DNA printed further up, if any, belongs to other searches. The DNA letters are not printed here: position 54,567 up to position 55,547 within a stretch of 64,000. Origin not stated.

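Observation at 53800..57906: Low-GC islet next to tRNA-Gln carrying an AIPR-like + membrane coiled-coil two-gene operon (candidate abortive-infection/defence system)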

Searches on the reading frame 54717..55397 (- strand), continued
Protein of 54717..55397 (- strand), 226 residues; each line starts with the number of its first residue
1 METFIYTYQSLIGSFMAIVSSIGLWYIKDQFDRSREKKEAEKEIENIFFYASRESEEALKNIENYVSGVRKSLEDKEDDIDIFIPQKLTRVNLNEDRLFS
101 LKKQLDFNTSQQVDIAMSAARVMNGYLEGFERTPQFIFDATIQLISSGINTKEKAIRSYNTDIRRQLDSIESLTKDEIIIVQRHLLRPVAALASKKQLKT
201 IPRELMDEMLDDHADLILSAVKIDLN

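Call 53: search_protein_families(library=padloc, proteins=[L096:349-3255:+, L097:511-3462:+, L098:8720-10708:+, L092:5600-6697:+, L098:3574-4437:+, L092:916-1422:+, L096:4073-4498:+, L093:6162-6875:+], max_evalue=0.001)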
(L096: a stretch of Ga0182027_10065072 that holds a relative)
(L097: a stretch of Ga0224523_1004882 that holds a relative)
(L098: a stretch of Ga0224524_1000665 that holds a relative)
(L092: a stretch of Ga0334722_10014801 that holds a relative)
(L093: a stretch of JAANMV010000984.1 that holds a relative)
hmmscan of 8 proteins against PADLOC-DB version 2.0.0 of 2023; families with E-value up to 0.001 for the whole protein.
L096:349-3255:+ (968 aa): 1 family
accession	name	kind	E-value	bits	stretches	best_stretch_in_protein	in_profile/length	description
PDLC02208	Ppl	-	3.8e-27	92.8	2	847-962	775-890/894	-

L097:511-3462:+ (983 aa): 0 families

L098:8720-10708:+ (662 aa): 0 families

L092:5600-6697:+ (365 aa): 10 families
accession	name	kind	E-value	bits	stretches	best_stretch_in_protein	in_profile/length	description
PDLC04913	PDC-S11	-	1.5e-151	502.7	1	1-364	1-366/375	-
PDLC04909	PDC-S11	-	2e-69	232.8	1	5-322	5-308/347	-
PDLC04910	PDC-S11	-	5.1e-69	231.2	1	1-315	1-310/359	-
PDLC04915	PDC-S11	-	1.4e-58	197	1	5-220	5-219/379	-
PDLC04914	PDC-S11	-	1.2e-41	141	2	205-365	146-311/314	-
PDLC04916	PDC-S11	-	2e-40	136.9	1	15-218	13-207/358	-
PDLC04911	PDC-S11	-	1.8e-35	120.8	2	149-363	102-313/318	-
PDLC04912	PDC-S11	-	3.3e-34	116.5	2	146-364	99-312/313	-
PDLC04944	PDC-S18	-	8.7e-07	26.6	1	5-98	6-92/307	-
PDLC04946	PDC-S18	-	0.00015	18.9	1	26-96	41-109/365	-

L098:3574-4437:+ (287 aa): 1 family
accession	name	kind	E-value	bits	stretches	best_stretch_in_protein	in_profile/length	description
PDLC04995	PDC-S32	-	1.3e-12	45.7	1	83-220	85-220/301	-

L092:916-1422:+ (168 aa): 0 families

L096:4073-4498:+ (142 aa): 0 families

L093:6162-6875:+ (237 aa): 3 families
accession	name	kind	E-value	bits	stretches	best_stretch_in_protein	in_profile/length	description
PDLC04869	PDC-S05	-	3.9e-16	57.1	1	101-216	170-285/306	-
PDLC04879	PDC-S05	-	1.1e-13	49.3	1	103-226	159-280/285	-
PDLC03924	MkoC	-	0.00097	15.3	0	110-203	989-1096/1136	-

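Call 87: search_dna_similar(query=window:54717-55397:-, collection=plasmids, mode=protein, max_evalue=0.001)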
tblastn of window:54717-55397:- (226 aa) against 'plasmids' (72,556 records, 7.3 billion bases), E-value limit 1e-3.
No match.

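Call 88: search_dna_similar(query=window:54717-55397:-, collection=phages, mode=protein, max_evalue=0.001)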
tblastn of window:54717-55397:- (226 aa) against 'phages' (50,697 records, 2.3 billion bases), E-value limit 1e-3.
No match.

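Call 89: search_protein_families(library=phrogs, proteins=[window:54717-55397:-], max_evalue=0.01)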
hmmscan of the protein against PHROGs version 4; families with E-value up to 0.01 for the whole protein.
window:54717-55397:- (226 aa): 0 families
